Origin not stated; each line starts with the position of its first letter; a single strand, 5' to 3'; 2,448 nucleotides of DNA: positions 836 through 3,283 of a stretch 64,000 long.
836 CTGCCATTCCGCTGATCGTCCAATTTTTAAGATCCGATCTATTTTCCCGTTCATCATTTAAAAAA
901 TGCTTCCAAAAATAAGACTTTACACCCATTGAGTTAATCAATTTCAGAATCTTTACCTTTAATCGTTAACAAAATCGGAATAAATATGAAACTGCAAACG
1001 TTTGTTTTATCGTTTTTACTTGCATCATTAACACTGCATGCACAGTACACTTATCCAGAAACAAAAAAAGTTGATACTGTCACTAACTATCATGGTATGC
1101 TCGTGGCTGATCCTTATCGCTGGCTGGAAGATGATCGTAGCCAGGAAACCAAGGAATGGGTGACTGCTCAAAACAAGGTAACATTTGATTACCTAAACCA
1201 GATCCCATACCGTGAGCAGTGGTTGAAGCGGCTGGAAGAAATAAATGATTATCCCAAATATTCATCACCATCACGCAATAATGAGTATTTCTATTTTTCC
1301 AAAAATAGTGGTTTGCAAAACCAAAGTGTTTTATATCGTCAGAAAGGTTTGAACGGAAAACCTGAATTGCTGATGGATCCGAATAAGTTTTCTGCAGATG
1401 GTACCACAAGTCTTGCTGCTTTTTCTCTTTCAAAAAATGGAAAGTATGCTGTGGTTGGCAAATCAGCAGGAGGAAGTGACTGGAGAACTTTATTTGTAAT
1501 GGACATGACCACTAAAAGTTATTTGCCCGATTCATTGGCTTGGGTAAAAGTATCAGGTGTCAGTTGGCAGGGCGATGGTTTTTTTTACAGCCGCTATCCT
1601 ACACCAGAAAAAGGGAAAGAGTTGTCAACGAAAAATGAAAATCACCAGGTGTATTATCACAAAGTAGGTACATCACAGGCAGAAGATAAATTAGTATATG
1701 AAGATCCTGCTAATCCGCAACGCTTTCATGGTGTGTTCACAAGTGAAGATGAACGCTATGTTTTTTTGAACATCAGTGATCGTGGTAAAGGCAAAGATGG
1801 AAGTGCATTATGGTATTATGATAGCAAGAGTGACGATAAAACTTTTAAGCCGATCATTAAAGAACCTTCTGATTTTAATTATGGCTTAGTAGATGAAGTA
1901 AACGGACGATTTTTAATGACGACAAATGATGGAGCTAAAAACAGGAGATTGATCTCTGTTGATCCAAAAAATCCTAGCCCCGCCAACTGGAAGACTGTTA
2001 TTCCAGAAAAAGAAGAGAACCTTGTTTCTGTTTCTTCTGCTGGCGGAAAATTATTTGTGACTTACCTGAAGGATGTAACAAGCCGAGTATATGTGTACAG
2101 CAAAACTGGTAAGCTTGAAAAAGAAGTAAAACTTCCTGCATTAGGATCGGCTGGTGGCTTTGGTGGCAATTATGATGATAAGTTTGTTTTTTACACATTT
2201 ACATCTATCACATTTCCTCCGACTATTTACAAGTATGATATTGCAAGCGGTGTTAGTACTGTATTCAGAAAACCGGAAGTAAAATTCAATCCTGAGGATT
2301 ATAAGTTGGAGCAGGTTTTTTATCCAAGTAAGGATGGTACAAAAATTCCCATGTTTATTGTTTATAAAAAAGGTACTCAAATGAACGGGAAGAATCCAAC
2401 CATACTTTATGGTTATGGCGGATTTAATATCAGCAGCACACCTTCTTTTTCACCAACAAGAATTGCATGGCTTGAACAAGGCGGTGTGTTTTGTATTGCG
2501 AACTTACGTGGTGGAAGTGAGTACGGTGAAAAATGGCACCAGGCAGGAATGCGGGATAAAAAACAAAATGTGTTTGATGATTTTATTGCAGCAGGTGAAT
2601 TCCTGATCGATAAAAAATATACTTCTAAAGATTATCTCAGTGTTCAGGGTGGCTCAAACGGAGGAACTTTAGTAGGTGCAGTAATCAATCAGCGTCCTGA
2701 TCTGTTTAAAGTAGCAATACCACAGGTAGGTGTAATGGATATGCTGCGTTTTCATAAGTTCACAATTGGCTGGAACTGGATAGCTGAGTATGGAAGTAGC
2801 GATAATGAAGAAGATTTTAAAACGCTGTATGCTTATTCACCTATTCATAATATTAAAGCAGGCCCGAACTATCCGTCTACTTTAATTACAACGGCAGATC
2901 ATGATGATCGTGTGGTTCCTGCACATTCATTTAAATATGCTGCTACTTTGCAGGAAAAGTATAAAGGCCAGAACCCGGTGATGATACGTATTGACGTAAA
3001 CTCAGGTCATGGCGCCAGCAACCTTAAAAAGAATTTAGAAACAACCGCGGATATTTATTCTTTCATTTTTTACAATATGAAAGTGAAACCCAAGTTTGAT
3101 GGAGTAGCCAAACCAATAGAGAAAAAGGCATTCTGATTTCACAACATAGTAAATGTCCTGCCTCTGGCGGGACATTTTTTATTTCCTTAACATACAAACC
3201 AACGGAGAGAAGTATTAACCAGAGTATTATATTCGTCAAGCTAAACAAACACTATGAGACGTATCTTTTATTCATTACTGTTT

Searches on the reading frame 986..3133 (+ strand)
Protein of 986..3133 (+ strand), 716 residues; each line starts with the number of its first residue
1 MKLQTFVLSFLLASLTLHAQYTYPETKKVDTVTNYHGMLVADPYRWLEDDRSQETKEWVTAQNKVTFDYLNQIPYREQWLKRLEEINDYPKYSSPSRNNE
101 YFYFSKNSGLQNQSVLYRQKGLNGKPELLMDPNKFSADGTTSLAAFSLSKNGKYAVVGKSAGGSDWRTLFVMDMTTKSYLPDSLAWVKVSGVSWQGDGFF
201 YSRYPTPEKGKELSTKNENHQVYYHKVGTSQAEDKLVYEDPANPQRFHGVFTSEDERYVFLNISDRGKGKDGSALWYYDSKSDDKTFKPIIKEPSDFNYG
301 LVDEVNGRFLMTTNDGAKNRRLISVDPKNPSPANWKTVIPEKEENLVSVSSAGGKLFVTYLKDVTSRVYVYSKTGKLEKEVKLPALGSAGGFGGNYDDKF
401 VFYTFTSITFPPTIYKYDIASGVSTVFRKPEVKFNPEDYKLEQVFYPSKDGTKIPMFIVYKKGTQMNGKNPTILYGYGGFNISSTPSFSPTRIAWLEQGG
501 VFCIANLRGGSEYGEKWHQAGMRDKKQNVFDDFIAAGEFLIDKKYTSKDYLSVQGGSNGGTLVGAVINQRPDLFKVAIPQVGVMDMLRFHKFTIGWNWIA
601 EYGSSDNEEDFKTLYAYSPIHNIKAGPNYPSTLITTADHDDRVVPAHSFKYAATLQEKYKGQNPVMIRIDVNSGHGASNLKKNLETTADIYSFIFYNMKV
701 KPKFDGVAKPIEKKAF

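Call 88: search_protein_families(library=padloc, alignment_id=A5, max_evalue=0.00001)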
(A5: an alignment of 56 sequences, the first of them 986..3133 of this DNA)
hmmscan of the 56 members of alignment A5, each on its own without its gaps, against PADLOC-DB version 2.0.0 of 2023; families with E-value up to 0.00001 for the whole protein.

A. member 1, window:986-3133:+ (716 aa): 0 families

B. families by the number of members that match (of 56 scanned): 19 families
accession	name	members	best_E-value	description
PDLC04135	mad3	1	3.8e-58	mads_3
PDLC04783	PDC-M72A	1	2e-45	-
PDLC03859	LmuB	1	1.7e-21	-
PDLC04134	mad2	1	5.1e-18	mads_2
PDLC02908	Ankyrin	1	4e-17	-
PDLC02335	AbiLi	1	5.5e-13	AbiLi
PDLC02979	AriA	1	7.2e-12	-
PDLC02980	AriA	1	1.6e-11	-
PDLC00551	JetC2|JetC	1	1.8e-09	DUF3584 domain; MukB-like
PDLC00279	PtuA1|PtuA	1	3.9e-09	AAA ATPase domain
PDLC03865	LmuB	1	2.4e-08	-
PDLC01851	CARF3--CARF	1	1.2e-07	-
PDLC00553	JetC2|JetC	1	2.3e-07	DUF3584 domain; MukB-like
PDLC04183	HEC-01A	1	5.8e-07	-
PDLC03863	LmuB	1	1.6e-06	-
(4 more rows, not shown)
